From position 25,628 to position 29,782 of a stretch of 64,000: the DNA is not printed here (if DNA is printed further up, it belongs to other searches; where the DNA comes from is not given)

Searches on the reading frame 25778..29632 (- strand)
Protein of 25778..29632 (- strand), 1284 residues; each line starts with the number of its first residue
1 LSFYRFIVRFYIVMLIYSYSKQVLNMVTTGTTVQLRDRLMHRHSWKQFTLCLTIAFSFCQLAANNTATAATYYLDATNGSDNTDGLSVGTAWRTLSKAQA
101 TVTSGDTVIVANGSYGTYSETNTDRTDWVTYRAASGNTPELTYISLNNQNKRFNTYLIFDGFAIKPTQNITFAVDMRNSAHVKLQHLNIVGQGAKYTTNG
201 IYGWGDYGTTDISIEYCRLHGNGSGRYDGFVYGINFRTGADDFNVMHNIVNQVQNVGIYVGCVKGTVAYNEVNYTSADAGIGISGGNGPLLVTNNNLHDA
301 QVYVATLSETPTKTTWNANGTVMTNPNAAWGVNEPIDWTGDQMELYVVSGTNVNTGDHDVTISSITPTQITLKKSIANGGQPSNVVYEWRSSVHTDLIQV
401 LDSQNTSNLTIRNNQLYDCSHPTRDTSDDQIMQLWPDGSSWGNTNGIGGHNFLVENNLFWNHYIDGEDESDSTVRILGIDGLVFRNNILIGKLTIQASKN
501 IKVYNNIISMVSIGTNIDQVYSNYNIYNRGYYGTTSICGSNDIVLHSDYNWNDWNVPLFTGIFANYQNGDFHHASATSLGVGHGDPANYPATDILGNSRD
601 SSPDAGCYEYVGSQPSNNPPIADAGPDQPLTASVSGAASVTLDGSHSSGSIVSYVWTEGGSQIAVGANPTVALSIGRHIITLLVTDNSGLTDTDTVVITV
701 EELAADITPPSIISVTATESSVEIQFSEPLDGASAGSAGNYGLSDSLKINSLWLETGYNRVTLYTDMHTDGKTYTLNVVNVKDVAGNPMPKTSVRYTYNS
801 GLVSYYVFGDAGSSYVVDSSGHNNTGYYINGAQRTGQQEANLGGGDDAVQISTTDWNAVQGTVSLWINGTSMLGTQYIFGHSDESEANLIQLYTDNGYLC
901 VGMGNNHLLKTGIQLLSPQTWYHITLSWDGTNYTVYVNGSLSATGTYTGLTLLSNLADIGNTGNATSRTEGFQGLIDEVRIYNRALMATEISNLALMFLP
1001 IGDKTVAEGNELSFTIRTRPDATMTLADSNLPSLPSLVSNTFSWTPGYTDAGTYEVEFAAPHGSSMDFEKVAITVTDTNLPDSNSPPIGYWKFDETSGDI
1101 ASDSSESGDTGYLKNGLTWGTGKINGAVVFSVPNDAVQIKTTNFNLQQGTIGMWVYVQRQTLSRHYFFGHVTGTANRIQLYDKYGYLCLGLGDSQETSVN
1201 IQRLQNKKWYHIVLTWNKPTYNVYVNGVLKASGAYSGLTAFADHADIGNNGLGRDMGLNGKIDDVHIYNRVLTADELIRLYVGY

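Call 50: search_protein_families(library=pfam, proteins=[window:25778-29632:-], max_evalue=0.001)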
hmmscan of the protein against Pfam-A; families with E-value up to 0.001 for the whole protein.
window:25778-29632:- (1284 aa): 9 families
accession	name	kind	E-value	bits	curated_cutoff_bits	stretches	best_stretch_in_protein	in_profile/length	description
PF13385.13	Laminin_G_3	-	4.3e-42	144.2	27.6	2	844-992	2-151/151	Concanavalin A-like lectin/glucanases superfamily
PF02973.23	Sialidase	-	1.2e-08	35.2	26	0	930-994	116-184/189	Sialidase, N-terminal domain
PF22352.2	K319L-like_PKD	-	2.9e-07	30.8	27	1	634-700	7-84/84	K319L-like, PKD domain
PF00354.24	Pentaxin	-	4.4e-07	30.2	25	0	1143-1282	21-168/194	Pentaxin family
PF02210.31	Laminin_G_2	-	3.4e-05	24.7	22.9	0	903-982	38-124/126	Laminin G domain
PF22925.3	TS_C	-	5.7e-05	23.2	27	0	885-987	96-200/202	Trans-sialidase, C-terminal domain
PF05345.18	He_PIG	-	9.1e-05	23.3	24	1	1000-1075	6-95/96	Putative Ig domain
PF13205.12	Big_5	-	0.0002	22.5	23.6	1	714-793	17-99/105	Bacterial Ig-like domain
PF06439.18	3keto-disac_hyd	-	0.00031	21.3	26.8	0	1183-1229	109-147/187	3-keto-disaccharide hydrolase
